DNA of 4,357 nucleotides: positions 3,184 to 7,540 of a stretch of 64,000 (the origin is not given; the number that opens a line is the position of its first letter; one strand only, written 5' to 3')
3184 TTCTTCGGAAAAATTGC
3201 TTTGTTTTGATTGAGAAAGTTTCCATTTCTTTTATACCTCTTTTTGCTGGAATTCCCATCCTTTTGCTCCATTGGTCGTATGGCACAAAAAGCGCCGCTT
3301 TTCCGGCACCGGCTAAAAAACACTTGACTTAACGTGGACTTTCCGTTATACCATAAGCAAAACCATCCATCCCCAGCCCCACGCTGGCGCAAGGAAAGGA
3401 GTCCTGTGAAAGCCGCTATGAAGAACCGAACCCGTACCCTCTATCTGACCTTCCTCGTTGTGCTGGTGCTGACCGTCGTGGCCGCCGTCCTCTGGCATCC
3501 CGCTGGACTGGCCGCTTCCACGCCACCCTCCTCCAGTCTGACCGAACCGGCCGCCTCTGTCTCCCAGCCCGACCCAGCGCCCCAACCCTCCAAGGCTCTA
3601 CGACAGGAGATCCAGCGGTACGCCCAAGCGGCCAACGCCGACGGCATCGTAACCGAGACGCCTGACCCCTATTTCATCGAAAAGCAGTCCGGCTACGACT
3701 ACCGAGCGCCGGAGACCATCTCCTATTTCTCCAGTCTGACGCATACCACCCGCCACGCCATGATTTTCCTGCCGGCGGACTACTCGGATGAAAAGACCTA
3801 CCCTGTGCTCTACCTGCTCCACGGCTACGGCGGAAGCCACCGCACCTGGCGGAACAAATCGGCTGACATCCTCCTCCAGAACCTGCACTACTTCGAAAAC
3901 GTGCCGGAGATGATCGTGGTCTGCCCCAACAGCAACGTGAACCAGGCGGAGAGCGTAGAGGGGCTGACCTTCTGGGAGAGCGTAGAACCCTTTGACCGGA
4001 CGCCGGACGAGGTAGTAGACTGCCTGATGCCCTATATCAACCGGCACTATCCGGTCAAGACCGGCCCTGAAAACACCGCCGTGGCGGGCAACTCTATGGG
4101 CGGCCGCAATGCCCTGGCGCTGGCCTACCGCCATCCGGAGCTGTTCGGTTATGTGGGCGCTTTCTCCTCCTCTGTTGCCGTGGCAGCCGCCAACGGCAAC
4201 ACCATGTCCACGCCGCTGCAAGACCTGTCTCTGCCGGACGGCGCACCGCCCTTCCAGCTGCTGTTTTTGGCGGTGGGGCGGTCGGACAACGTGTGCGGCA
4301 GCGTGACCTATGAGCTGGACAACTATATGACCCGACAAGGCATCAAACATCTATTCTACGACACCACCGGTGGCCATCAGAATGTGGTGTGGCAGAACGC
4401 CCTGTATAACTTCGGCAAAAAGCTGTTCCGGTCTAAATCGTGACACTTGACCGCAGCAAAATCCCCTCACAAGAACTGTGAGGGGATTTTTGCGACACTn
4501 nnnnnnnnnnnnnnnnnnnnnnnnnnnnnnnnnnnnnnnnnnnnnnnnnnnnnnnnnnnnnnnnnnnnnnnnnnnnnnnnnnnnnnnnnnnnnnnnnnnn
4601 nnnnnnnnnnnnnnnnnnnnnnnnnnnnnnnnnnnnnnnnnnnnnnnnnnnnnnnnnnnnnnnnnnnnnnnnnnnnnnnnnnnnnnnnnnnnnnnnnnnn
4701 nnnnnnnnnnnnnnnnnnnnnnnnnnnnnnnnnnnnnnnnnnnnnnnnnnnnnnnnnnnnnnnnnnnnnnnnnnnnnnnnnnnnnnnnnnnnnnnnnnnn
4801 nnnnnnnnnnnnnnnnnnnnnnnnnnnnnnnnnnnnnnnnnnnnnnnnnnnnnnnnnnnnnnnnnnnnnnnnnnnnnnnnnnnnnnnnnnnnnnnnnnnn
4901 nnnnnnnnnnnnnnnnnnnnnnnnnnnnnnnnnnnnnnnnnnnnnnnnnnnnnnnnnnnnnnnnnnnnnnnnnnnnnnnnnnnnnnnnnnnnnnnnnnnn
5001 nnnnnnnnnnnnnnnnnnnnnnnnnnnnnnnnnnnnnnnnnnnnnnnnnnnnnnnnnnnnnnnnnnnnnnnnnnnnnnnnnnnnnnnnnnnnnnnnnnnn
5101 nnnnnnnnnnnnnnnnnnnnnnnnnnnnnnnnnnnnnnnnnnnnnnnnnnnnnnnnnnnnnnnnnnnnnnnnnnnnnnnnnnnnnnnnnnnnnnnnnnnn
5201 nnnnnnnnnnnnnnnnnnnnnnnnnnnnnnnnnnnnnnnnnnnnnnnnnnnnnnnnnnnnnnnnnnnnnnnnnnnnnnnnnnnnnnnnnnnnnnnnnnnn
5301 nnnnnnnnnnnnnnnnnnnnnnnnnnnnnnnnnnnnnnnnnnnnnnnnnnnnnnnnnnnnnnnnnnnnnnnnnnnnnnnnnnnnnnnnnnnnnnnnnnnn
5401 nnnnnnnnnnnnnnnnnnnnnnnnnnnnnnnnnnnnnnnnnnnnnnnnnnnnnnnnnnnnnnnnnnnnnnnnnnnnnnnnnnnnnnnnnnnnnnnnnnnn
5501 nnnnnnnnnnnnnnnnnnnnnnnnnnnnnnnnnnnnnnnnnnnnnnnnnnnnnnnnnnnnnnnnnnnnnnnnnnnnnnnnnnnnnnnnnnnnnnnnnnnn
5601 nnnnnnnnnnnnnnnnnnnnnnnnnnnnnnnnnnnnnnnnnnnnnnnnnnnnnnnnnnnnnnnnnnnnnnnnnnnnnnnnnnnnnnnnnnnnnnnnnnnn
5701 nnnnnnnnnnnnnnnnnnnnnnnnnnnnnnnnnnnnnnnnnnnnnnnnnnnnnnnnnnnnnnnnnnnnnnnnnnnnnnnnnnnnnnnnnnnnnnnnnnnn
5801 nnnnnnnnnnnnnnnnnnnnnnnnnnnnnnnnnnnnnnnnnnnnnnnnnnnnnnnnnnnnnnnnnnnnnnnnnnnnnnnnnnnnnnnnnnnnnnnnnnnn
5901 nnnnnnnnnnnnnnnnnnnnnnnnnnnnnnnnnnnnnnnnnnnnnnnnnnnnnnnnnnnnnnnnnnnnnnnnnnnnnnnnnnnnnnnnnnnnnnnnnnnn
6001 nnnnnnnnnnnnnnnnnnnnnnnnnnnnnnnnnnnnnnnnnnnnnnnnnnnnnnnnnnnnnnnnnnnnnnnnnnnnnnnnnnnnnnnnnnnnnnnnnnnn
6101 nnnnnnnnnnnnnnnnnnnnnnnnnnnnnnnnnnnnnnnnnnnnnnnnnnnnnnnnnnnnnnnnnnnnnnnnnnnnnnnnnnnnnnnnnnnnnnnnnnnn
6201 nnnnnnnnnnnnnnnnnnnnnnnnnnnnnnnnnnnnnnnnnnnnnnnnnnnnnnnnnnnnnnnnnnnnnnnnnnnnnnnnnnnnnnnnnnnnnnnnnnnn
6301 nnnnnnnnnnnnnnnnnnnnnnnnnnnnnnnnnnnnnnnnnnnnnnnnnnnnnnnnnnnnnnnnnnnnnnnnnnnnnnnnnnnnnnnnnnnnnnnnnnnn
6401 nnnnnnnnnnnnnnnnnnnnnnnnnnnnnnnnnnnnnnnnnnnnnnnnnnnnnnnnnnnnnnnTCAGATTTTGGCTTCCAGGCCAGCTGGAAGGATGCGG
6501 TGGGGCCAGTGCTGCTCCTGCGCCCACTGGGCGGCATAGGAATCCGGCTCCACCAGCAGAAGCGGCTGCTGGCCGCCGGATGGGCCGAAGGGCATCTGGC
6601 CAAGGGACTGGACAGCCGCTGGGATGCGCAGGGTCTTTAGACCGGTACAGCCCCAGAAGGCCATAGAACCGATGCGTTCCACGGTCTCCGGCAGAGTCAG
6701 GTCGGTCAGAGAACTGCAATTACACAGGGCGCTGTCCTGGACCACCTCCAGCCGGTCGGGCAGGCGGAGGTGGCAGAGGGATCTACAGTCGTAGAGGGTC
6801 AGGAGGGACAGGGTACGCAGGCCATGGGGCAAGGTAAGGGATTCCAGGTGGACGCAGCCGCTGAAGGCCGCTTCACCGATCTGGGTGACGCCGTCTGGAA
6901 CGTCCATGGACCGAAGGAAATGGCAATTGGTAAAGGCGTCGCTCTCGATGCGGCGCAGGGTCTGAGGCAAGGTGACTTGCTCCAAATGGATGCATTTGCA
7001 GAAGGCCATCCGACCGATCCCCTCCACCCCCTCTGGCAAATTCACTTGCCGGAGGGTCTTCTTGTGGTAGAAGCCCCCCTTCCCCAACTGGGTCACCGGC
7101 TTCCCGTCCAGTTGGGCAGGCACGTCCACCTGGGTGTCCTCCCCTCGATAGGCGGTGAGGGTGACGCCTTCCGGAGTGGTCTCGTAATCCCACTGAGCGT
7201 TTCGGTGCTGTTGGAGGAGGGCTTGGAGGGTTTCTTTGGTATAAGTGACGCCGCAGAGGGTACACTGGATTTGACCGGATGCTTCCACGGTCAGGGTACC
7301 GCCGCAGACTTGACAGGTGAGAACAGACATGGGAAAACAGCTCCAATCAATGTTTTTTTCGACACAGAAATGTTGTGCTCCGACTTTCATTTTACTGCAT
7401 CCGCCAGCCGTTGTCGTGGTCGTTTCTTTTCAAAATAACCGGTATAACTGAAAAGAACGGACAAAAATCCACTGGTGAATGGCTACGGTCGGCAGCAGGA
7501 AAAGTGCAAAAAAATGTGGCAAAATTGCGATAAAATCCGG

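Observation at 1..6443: Esterase + enoate reductase + permease island may form, with the quinate/shikimate locus, a chlorogenate (hydroxycinnamoyl-quinate) utilisation system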

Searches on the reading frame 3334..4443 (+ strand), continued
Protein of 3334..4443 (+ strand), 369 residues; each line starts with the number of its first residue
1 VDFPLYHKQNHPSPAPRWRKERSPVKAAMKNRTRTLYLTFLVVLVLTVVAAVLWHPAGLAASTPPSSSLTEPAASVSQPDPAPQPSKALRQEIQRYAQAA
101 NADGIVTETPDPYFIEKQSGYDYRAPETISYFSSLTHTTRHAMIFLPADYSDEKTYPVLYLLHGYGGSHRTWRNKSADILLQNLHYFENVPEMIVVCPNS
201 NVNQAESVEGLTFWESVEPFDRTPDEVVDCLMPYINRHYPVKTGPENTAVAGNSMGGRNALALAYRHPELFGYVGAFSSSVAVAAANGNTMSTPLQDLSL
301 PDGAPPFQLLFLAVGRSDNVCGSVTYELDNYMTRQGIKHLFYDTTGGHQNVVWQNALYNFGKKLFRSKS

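Call 73: fold_search(model_id=the predicted structure, library=pdb)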
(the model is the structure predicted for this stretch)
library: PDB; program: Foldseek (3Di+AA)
matches with E <= 10: 1653; with E <= 0.001: 930
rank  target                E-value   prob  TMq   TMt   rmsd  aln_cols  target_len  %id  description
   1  5cxu                  1.2e-22  1.00  0.68  0.85   2.6       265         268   28  Structure of the CE1 ferulic acid esterase AmCE1/Fae1A, from the anaerobic fungi Anaeromyces mucronatus in the absence o (released 2016-04-27)
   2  5cxx_A                2.6e-22  1.00  0.65  0.81   3.8       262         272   28  Structure of a CE1 ferulic acid esterase, AmCE1/Fae1A, from Anaeromyces mucronatus in complex with Ferulic acid (released 2016-04-27)
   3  5cxx_B                6.5e-22  1.00  0.65  0.80   3.7       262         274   28  Structure of a CE1 ferulic acid esterase, AmCE1/Fae1A, from Anaeromyces mucronatus in complex with Ferulic acid (released 2016-04-27)
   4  1jt2                  1.2e-20  1.00  0.62  0.81   3.3       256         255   29  STRUCTURAL BASIS FOR THE SUBSTRATE SPECIFICITY OF THE FERUL DOMAIN OF THE CELLULOSOMAL XYLANASE Z FROM C. THERMOCELLUM (released 2002-03-27)
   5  1jjf                  1.9e-20  1.00  0.62  0.82   3.6       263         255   29  STRUCTURAL BASIS FOR THE SUBSTRATE SPECIFICITY OF THE FERULOYL ESTERASE DOMAIN OF THE CELLULOSOMAL XYLANASE Z OF CLOSTRI (released 2001-10-31)
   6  6rzn_A                2.4e-19  1.00  0.61  0.62   4.8       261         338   28  Crystal structure of the N-terminal carbohydrate binding module family 48 and ferulic acid esterase from the multi-enz (released 2019-09-25)
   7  8bbp_B                5.3e-19  1.00  0.62  0.61   4.8       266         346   27  Crystal structure of feruloyl esterase wtsFae1B (released 2022-11-30)
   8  6rzn_B                6.0e-19  1.00  0.61  0.61   4.9       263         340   27  Crystal structure of the N-terminal carbohydrate binding module family 48 and ferulic acid esterase from the multi-enz (released 2019-09-25)
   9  8bbp_A                7.7e-19  1.00  0.60  0.59   4.8       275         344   26  Crystal structure of feruloyl esterase wtsFae1B (released 2022-11-30)
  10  8bf3_B                8.2e-19  1.00  0.61  0.60   4.5       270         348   28  Crystal structure of feruloyl esterase wtsFae1B in complex with xylobiose (released 2022-11-30)
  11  8bf3_A                9.3e-19  1.00  0.60  0.60   4.9       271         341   26  Crystal structure of feruloyl esterase wtsFae1B in complex with xylobiose (released 2022-11-30)
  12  7b5v_B                1.6e-17  1.00  0.57  0.56   4.8       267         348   24  The carbohydrate binding module family 48 (CBM48) and carboxy-terminal carbohydrate esterase family 1 (CE1) domains of (released 2021-03-10)
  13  6ne9_A                2.3e-17  1.00  0.61  0.59   3.8       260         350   27  Bacteroides intestinalis acetyl xylan esterase (BACINT_01039) (released 2019-12-25)
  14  7b5v_A                2.6e-17  1.00  0.57  0.55   5.8       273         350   24  The carbohydrate binding module family 48 (CBM48) and carboxy-terminal carbohydrate esterase family 1 (CE1) domains of (released 2021-03-10)
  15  6rzo_B                4.0e-17  1.00  0.58  0.58   3.7       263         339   24  Crystal structure of the N-terminal carbohydrate binding module family 48 and ferulic acid esterase from the multi-enz (released 2019-09-25)
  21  6ne9_B                2.0e-16  1.00  0.59  0.57   5.2       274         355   24  Bacteroides intestinalis acetyl xylan esterase (BACINT_01039) (released 2019-12-25)
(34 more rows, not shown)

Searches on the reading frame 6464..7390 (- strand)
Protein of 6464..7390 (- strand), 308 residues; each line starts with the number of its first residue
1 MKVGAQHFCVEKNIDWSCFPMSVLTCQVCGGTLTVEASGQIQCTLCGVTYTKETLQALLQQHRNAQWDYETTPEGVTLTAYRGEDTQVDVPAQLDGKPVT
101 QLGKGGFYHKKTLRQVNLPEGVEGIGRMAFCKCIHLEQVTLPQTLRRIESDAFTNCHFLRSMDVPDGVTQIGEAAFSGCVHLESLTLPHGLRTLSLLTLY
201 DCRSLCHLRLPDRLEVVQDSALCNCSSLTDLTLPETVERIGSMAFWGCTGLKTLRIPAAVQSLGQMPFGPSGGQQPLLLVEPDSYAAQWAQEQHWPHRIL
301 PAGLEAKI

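Call 8: search_protein_families(library=pfam, proteins=[window:6464-7390:-])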
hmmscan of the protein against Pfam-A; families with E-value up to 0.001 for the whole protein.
window:6464-7390:- (308 aa): 2 families
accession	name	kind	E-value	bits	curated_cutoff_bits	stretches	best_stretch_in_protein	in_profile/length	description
PF13306.12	LRR_5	-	2.8e-55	186.1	27.7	2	147-268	2-120/127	BspA type Leucine rich repeat region (6 copies)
PF13855.12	LRR_8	-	2.3e-05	24.5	27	0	145-189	13-58/61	Leucine rich repeat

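Call 44: search_protein_families(library=ncbifam, proteins=[window:6464-7390:-], max_evalue=1e-10)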
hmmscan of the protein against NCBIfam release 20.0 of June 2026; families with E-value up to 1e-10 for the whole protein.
window:6464-7390:- (308 aa): 1 family
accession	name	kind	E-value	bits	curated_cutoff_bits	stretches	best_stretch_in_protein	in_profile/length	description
NF047961.1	adhesin_HupY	equivalog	7.4e-18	64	1250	0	82-194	160-268/978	leucine-rich repeat adhesin HupY/LrrG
